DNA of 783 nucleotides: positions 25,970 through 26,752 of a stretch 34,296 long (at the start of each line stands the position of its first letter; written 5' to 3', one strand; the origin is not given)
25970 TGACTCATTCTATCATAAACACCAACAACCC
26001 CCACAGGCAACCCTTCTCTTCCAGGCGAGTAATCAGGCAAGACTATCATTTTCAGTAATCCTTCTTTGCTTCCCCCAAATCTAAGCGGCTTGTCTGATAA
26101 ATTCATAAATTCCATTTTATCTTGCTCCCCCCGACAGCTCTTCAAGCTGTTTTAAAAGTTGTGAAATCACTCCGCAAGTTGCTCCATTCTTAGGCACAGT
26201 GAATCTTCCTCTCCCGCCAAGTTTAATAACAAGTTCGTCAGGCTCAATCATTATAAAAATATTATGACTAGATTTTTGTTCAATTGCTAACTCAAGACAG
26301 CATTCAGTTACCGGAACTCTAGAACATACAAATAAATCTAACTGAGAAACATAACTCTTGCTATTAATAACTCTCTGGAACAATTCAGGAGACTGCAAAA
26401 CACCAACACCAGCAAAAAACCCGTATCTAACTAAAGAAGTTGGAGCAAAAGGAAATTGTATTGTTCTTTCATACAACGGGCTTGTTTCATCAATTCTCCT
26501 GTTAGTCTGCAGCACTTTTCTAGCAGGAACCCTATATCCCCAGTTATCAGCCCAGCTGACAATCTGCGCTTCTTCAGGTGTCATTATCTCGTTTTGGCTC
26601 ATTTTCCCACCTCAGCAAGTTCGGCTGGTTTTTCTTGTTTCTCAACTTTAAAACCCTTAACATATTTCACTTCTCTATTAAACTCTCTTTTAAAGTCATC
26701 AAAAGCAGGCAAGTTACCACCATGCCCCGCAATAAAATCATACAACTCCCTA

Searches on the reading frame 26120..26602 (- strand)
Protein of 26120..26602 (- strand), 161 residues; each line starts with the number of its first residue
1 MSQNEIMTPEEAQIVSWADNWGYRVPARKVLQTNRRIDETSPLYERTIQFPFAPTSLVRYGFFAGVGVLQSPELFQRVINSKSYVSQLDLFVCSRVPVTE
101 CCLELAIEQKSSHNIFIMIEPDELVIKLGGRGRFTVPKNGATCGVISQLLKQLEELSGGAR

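Call 3: search_protein_families(library=pfam, proteins=[window:26120-26602:-], max_evalue=0.1)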
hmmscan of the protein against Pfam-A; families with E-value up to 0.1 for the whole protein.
window:26120-26602:- (161 aa): 0 families

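Call 5: search_protein_families(library=ncbifam, proteins=[window:26120-26602:-], max_evalue=0.1)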
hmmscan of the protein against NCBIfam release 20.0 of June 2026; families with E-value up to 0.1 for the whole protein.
window:26120-26602:- (161 aa): 0 families

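Call 6: search_protein_families(library=padloc, proteins=[window:26120-26602:-], max_evalue=0.1)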
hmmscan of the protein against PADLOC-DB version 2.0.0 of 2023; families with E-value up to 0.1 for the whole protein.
window:26120-26602:- (161 aa): 0 families

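Call 7: search_protein_families(library=phrogs, proteins=[window:26120-26602:-], max_evalue=0.1)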
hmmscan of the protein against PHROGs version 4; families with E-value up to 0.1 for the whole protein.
window:26120-26602:- (161 aa): 0 families

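Call 25: search_solved_structures(query=window:26120-26602:-, max_evalue=10, show_alignments=2)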
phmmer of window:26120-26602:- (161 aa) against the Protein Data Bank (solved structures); distinct sequences matched with E-value up to 10: 2.
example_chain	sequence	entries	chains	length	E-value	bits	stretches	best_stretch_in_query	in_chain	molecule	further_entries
6ono_A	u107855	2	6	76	0.11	15.7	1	70-116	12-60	Transcription regulator WhiB1 | Transcriptional regulator WhiB1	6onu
5oay_A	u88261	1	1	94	0.15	15.3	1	70-122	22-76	Transcriptional regulator WhiB1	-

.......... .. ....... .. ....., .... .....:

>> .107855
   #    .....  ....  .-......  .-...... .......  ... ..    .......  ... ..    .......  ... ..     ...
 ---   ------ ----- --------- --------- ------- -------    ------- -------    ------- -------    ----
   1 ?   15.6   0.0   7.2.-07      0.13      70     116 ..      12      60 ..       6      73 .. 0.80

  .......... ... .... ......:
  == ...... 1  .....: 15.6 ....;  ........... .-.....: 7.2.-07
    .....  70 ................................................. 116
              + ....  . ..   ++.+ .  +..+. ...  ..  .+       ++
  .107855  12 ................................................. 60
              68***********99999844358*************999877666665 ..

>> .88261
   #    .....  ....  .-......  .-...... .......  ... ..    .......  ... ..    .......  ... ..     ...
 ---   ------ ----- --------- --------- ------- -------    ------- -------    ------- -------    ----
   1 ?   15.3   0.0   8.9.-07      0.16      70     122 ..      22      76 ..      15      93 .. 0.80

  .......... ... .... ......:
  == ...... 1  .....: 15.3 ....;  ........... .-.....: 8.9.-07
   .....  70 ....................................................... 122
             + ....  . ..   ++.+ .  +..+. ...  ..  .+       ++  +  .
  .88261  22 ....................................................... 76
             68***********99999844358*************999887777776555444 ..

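Call 43: search_protein_representatives(protein=window:26120-26602:-)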
Query: 161 residues. Proteins with E-value up to 0.001 (for the whole library): 5; up to 1e-10: 3; up to 1e-30: 1. The best 5 are listed.
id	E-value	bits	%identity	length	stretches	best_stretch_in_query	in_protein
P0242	2.8e-102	355.6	100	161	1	1-161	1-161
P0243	5.8e-20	88.2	28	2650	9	113-154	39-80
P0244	1.2e-14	70.9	28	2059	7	113-149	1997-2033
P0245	1.8e-05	41.1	32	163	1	4-155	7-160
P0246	2.5e-04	37.4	54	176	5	85-101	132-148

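Call 46: search_protein_families(library=pfam, proteins=[P0243, P0244, P0245, P0246], max_evalue=0.01)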
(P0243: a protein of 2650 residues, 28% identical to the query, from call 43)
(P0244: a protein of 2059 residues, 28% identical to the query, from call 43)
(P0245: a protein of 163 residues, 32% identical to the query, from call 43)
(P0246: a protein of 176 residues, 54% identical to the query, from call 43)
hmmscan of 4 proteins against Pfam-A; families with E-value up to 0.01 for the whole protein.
P0243 (2650 aa): 8 families
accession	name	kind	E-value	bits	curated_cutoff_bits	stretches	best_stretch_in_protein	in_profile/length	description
PF13927.12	Ig_3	-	9.8e-20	71.3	30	0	618-687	5-72/78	Immunoglobulin domain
PF20579.4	LapA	-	7.3e-15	55.6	27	0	49-116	10-72/99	LapA domain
PF24249.1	DUF7452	-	9.8e-14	52.1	28.2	0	44-114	13-80/118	Domain of unknown function (DUF7452)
PF11614.14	FixG_C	-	1.2e-12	48.5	25.6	0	1874-1946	47-116/119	IG-like fold at C-terminal of FixG, putative oxidoreductase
PF04027.18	DUF371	-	7.8e-10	39.3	25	0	68-137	55-123/133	Domain of unknown function (DUF371)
PF00455.28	DeoRC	-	1.9e-07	31.6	31.8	0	117-155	49-87/160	DeoR C terminal sensor domain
PF21027.3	Sde0182_C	-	4.3e-06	27.7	27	0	315-384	2-69/83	Cellulose-binding protein Sde0182, C-terminal domain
PF02036.22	SCP2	-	0.00052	20.8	21.3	0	726-778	24-77/101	SCP-2 sterol transfer family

P0244 (2059 aa): 9 families
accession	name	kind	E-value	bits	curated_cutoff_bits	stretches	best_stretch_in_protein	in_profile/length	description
PF13927.12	Ig_3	-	1.1e-17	64.8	30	0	1076-1145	5-72/78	Immunoglobulin domain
PF24249.1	DUF7452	-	3.2e-12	47.2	28.2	0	44-114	13-80/118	Domain of unknown function (DUF7452)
PF11614.14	FixG_C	-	7.4e-11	42.7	25.6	0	374-433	47-101/119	IG-like fold at C-terminal of FixG, putative oxidoreductase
PF20579.4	LapA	-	1e-10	42.3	27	0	2007-2039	10-42/99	LapA domain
PF02036.22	SCP2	-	4.1e-06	27.5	21.3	0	1184-1236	24-77/101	SCP-2 sterol transfer family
PF21027.3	Sde0182_C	-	5.9e-06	27.2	27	0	315-384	2-69/83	Cellulose-binding protein Sde0182, C-terminal domain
PF23439.1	DUF7124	-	0.00031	21.4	27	0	1696-1746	46-96/111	Domain of unknown function (DUF7124)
PF11545.14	HemeBinding_Shp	-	0.0028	18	26.4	0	438-501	51-114/148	Cell surface heme-binding protein Shp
PF11976.14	Rad60-SLD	-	0.0052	17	23.8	0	210-240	38-69/72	Ubiquitin-2 like Rad60 SUMO-like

P0245 (163 aa): 0 families

P0246 (176 aa): 3 families
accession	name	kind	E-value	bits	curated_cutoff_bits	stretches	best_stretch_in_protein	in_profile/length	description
PF12728.13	HTH_17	-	1.1e-06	29.3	27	0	142-155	37-50/51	Helix-turn-helix domain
PF25533.1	Lysostaphin_N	-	0.0025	18.3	60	1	76-159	7-90/103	Lysostaphin, N-terminal domain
PF03550.21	LolB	-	0.0041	17.6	23.7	0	39-89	41-91/151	Outer membrane lipoprotein LolB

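Call 47: find_encoding_contigs(protein=P0245, flank=8000, max_places=4)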
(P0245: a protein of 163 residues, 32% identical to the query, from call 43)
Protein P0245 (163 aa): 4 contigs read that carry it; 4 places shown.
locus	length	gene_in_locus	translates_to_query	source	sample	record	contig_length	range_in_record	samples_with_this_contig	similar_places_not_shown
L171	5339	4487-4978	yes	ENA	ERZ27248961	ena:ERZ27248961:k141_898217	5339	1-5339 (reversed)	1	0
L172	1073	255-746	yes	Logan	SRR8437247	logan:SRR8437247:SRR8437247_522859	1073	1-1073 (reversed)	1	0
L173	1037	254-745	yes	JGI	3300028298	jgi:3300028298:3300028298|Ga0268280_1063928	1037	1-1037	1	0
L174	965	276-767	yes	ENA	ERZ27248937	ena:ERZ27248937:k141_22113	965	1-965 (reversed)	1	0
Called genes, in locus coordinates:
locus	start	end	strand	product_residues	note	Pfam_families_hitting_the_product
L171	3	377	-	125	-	?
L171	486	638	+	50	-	-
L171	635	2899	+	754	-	-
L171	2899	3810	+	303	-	-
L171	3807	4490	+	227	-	-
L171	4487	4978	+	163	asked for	-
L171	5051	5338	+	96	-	?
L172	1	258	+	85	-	?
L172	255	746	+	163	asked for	-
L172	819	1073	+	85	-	?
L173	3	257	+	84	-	?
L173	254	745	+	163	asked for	-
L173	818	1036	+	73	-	?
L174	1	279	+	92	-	?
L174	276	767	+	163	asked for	-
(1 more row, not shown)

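Call 50: search_protein_families(library=pfam, proteins=[L171:635-2896:+, L171:2899-3807:+, L171:3807-4487:+, L171:5051-5338:+], max_evalue=0.01)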
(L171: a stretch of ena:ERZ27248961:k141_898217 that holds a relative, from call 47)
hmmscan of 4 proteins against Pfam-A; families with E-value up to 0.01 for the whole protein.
L171:635-2896:+ (754 aa): 0 families

L171:2899-3807:+ (303 aa): 0 families

L171:3807-4487:+ (227 aa): 0 families

L171:5051-5338:+ (96 aa): 0 families
